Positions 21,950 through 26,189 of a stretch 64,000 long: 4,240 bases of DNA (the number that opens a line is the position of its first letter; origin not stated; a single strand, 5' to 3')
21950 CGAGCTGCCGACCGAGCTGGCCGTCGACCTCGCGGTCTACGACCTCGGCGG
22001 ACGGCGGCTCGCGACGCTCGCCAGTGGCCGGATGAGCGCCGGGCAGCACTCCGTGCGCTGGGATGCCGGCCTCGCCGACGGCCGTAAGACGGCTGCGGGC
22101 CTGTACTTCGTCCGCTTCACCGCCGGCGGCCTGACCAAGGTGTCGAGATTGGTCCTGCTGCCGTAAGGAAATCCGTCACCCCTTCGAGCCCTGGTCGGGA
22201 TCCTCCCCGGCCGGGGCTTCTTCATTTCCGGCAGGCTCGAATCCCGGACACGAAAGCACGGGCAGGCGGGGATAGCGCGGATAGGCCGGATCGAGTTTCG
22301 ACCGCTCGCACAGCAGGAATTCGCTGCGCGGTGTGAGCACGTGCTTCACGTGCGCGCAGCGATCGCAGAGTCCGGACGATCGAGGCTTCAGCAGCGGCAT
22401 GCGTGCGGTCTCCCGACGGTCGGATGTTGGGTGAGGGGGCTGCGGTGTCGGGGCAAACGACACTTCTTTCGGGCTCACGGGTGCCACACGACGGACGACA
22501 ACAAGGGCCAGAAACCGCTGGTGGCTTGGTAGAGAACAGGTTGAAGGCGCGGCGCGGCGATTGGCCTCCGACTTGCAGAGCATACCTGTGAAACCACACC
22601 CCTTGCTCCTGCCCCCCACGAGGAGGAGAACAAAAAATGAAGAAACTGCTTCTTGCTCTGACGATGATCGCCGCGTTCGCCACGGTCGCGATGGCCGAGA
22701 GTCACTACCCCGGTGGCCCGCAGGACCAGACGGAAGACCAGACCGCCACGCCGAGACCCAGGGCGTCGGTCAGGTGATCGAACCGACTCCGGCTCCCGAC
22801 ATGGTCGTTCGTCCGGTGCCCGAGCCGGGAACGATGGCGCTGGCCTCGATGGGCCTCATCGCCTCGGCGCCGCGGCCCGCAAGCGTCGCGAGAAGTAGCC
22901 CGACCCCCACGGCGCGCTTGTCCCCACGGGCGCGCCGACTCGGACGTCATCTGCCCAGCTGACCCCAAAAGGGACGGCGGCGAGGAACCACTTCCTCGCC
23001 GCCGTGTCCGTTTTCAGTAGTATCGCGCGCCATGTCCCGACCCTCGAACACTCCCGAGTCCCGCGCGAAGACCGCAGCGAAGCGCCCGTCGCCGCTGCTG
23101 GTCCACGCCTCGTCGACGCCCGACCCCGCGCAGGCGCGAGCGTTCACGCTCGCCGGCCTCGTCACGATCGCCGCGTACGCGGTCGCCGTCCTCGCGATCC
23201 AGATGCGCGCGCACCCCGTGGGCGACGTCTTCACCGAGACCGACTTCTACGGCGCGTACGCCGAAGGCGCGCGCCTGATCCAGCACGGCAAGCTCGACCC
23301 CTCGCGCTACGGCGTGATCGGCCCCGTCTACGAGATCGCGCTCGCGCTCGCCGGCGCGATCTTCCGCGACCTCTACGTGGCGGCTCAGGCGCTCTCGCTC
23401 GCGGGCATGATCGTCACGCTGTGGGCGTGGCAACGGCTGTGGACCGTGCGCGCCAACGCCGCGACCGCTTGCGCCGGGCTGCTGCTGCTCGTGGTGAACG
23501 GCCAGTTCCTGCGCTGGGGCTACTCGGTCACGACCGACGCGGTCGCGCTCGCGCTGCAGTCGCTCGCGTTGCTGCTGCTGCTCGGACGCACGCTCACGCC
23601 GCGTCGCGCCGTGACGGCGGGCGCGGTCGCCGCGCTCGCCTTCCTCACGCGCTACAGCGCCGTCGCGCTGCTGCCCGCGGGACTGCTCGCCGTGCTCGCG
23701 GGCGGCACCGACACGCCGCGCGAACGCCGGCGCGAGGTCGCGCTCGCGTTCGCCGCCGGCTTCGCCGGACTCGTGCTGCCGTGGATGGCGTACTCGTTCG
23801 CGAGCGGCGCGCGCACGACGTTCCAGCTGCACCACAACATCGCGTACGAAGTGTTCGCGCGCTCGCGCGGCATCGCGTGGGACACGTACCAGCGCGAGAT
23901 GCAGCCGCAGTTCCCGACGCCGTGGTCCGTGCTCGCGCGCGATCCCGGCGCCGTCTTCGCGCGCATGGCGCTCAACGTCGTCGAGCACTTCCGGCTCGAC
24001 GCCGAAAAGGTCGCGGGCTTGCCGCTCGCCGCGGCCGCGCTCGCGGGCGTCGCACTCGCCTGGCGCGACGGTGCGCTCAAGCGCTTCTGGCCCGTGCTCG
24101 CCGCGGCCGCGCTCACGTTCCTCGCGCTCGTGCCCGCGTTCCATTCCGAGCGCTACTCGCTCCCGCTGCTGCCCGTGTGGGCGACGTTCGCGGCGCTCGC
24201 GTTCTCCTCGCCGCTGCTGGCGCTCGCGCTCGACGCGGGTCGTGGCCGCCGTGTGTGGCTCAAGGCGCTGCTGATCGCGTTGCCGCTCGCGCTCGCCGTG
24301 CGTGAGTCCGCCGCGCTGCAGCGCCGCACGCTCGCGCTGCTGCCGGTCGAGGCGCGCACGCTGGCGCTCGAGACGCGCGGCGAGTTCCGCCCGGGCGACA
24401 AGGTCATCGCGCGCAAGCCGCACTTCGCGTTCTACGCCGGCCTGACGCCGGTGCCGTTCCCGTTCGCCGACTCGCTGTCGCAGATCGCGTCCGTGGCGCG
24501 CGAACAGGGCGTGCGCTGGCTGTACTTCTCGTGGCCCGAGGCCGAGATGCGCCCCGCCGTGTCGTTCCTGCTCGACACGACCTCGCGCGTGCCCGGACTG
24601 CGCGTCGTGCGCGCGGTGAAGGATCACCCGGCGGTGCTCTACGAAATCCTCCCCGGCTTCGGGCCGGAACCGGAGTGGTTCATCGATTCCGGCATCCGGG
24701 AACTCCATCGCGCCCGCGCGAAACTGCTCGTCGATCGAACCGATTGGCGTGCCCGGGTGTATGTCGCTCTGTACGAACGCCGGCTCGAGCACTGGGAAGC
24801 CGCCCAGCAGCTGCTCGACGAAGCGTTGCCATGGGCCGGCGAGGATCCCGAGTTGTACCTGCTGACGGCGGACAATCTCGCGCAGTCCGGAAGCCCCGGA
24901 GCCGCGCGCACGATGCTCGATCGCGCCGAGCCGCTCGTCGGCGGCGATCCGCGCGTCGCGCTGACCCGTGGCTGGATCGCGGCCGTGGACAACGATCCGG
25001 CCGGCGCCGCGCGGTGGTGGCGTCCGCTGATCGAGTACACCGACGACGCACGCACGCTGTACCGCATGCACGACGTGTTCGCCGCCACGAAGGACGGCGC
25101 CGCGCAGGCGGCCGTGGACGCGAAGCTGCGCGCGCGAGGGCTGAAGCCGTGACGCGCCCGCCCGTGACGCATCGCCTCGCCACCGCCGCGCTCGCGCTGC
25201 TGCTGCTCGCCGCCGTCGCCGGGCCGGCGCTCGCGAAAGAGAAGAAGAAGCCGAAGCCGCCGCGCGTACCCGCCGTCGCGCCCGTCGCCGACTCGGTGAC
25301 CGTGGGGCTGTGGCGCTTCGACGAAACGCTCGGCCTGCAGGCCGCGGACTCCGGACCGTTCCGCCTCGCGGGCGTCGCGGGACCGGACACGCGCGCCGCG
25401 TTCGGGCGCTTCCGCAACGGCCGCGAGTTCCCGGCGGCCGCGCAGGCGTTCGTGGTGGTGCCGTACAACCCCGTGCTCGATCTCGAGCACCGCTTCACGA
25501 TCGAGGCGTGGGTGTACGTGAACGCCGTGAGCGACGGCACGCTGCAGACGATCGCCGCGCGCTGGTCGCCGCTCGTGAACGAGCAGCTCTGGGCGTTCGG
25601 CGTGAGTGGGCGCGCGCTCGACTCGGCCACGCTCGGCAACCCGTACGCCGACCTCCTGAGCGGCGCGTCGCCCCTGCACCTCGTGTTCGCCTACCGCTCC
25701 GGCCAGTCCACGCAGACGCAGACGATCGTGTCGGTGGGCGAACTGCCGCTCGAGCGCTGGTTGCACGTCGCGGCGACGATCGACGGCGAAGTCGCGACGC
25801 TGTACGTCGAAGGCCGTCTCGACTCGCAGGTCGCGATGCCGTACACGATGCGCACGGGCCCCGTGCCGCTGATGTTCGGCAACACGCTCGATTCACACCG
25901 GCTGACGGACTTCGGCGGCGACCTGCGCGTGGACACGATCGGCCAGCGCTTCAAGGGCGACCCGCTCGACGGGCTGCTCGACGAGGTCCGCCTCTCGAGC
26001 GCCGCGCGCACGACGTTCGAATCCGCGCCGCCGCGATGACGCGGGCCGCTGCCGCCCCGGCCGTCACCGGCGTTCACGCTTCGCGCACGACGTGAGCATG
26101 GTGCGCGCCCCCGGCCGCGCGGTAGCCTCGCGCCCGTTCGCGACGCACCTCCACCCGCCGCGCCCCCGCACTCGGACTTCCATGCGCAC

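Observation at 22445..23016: Self-contained sigma-54 unit encoding a tiny signal-peptide + PEP-CTERM protein, with no exosortase nearby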

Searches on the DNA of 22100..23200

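Call 30: search_rna_families(source=window, start=22100, end=23200, threshold=evalue, max_evalue=10)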
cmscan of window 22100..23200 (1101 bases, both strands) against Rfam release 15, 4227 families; matches with E-value up to 10: 8.
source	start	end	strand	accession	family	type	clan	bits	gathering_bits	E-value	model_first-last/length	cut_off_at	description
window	22194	22220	-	RF01340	CRISPR-DR29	Gene; CRISPR;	-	23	39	0.036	1-37/37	no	CRISPR RNA direct repeat element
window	22103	22223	+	RF02344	ar14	Gene; sRNA;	-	18.2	58.8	0.74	1-123/123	no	Alphaproteobacterial ar14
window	22187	22217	+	RF01811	PtaRNA1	Gene; antitoxin;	-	17.3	47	1.6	38-68/72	no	Plasmid transferred anti-sense RNA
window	22760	22822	+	RF03324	mir-1288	Gene; miRNA;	-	17.3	70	2.1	1-74/74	no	mir-1288 microRNA precursor family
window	22950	23019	-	RF02031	tpke11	Gene; sRNA;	-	15.3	43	3.8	1-77/77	no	tpke11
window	22975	23004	+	RF02791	CcsR1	Gene; sRNA;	-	13.5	65.3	3.1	45-77/83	no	Conserved CCUCCUCCC motif stress-induced RNA 1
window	22973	23005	+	RF02342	ar7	Gene; sRNA;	-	13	60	7.5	107-140/145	no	Alphaproteobacterial sRNA ar7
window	22187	22217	+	RF00627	P15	Gene;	-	12.5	70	8.8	93-119/119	no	Pseudomonas sRNA P15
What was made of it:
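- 22910..22937 (+): 3'-UTR hairpin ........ / loop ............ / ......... The loop core UCCCCACG is invariant in the 17 aligned 3' UTRs. No Rfam family matches (call 30).
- Tried and rejected: Known RNA family in the leader or 3' UTR: Rfam found nothing near a gathering score in 22100-23200 (call 30).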

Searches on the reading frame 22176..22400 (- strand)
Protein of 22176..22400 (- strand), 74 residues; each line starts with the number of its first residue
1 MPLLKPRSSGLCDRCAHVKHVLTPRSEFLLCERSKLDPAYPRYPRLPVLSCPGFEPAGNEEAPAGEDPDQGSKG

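Call 63: search_protein_families(library=ncbifam, proteins=[window:22176-22400:-], max_evalue=0.01)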
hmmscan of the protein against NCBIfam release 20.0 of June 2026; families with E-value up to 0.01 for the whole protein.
window:22176-22400:- (74 aa): 0 families

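Call 75: search_protein_families(library=pfam, proteins=[window:22176-22400:-], max_evalue=0.01)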
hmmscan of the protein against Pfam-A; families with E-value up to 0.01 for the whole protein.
window:22176-22400:- (74 aa): 0 families
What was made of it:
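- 22176..22400 (-): Divergent conserved 74-aa Cys-rich gene (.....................) that shares the intergenic region. Function unknown. No Pfam or NCBIfam match (calls 63, 75).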

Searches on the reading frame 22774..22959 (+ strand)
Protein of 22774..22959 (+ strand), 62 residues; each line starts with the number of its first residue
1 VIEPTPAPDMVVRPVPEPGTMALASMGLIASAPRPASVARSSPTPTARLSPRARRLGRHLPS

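Call 5: search_protein_families(library=ncbifam, proteins=[window:22774-22959:+], max_evalue=10)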
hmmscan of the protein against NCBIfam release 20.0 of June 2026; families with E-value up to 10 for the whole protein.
seq(62 aa): 10 families
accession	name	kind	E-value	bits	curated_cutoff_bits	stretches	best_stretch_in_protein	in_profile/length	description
NF038120.1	PEP_CTERM_QFxxD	subfamily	0.0059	16.5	80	1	10-33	188-211/215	NF038120 family PEP-CTERM protein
NF038125.1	PEP_CTERM_THxN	subfamily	0.01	15.4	85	1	14-29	221-237/246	THxN family PEP-CTERM protein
NF038129.1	PEP_NF038129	equivalog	0.019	14.8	65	1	9-30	165-186/194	NF038129 family PEP-CTERM protein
NF041538.1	PEP_EDSA_1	subfamily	0.042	13.5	100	1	12-30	281-299/307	EDSAP-1 family PEP-CTERM protein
NF033554.9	floc_PepA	equivalog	0.055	13.3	80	1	14-30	236-252/261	flocculation-associated PEP-CTERM protein PepA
NF038119.1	PEP_CTERM_MHFG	equivalog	0.062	13.6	100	1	5-31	226-252/260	MHFG family PEP-CTERM protein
NF038126.1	PEP_CTERM_FxDxF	subfamily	0.062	13.5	50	1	10-28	137-155/165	FxDxF family PEP-CTERM protein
NF033947.0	PEP-cistern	hypoth_equivalog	0.17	11.6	60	1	11-31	169-189/195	cistern family PEP-CTERM protein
NF038124.1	PEP_CTERM_TLD_A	exception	0.23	11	100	1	12-30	208-226/235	PEP_CTERM-anchored TLD domain-containing protein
NF041927.1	Xrt_dep_XDP1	equivalog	0.27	11.2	125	1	14-30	218-234/242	exosortase-dependent surface protein XDP1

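Call 6: search_protein_families(library=pfam, proteins=[window:22774-22959:+], max_evalue=10)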
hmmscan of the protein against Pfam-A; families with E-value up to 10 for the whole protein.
seq(62 aa): 1 family
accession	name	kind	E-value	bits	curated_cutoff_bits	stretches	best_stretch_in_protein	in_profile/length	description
PF07589.16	PEP-CTERM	-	0.00018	21.9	20.7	1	14-30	1-18/24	PEP-CTERM motif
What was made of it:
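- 22755..22862 (+): Coding segment 2 (frame 2): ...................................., comprising the PEP motif and the first half of the membrane helix. This fragment alone scores 21.9 bits against PF07589 (call 6).
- Closest known: PEP-CTERM/exosortase. Same: A C-terminal VPEP motif, hydrophobic helix and Arg/Lys tail at the very end of the protein, scoring above both curated cut-offs (calls 5, 6).
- The tail passes the curated PEP-CTERM models (calls 5, 6).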

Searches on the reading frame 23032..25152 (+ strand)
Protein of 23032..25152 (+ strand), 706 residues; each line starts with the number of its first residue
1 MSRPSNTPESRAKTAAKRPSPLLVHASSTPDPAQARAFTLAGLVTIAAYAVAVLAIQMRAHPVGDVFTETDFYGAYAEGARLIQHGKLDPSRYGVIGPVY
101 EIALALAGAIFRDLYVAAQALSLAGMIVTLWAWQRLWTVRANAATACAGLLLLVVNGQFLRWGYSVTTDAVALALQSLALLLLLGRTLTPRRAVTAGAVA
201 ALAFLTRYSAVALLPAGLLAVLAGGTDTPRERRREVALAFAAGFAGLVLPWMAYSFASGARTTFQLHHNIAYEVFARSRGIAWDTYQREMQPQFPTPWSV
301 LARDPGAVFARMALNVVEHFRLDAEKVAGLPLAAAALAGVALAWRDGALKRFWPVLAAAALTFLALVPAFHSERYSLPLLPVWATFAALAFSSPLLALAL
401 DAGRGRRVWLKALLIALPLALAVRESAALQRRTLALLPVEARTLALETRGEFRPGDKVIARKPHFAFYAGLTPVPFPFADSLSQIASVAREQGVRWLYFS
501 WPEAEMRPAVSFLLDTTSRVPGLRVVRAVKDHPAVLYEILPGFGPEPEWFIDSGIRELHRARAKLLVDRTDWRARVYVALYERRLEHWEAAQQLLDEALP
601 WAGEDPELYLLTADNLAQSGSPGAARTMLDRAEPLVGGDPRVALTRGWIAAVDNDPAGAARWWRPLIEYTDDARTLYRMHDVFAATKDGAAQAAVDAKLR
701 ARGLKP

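Call 9: search_protein_families(library=pfam, proteins=[window:23032-25152:+], max_evalue=0.001)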
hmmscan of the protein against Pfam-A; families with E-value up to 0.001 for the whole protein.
window:23032-25152:+ (706 aa): 2 families
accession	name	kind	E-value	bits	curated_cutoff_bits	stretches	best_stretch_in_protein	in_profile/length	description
PF13231.12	PMT_2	-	1e-06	29.5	26.1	1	98-251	4-157/160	Dolichyl-phosphate-mannose-protein mannosyltransferase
PF14559.12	TPR_19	-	0.00011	22.9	25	1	588-644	7-63/68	Tetratricopeptide repeat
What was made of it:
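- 23032..25152 (+): Downstream conserved neighbour: a 706-aa GT-C type glycosyltransferase (PMT_2 domain plus C-terminal TPR). The hexamer TAGTAT (23018-23023) lies 8 nt before its ATG. Pfam (call 9).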

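Call 42: find_encoding_contigs(protein=window:23032-25152:+, flank=2000, max_places=6)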
Protein window:23032-25152:+ (706 aa): no gene with exactly this product is on record in the collection.
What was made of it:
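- Tried and rejected: Retrieving the window's own contig through the exact PMT_2 protein: not on record (call 42).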

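Call 63: search_protein_families(library=ncbifam, proteins=[window:23032-25152:+], max_evalue=0.01)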
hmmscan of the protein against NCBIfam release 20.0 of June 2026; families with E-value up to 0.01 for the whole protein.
window:23032-25152:+ (706 aa): 0 families

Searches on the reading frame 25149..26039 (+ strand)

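Call 9: search_protein_families(library=pfam, proteins=[window:25149-26039:+], max_evalue=0.001)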
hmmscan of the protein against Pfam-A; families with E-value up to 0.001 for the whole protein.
window:25149-26039:+ (296 aa): 1 family
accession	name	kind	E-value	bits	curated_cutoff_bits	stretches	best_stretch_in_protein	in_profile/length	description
PF13385.13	Laminin_G_3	-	5.7e-17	62.7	27.6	1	103-288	8-146/151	Concanavalin A-like lectin/glucanases superfamily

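Call 63: search_protein_families(library=ncbifam, proteins=[window:25149-26039:+], max_evalue=0.01)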
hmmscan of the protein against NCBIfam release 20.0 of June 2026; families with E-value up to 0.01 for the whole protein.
window:25149-26039:+ (296 aa): 1 family
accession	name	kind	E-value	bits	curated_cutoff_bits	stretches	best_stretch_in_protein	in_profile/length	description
NF052521.1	TafC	equivalog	0.0044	16.2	410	0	98-256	200-336/373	TafC family fimbrial protein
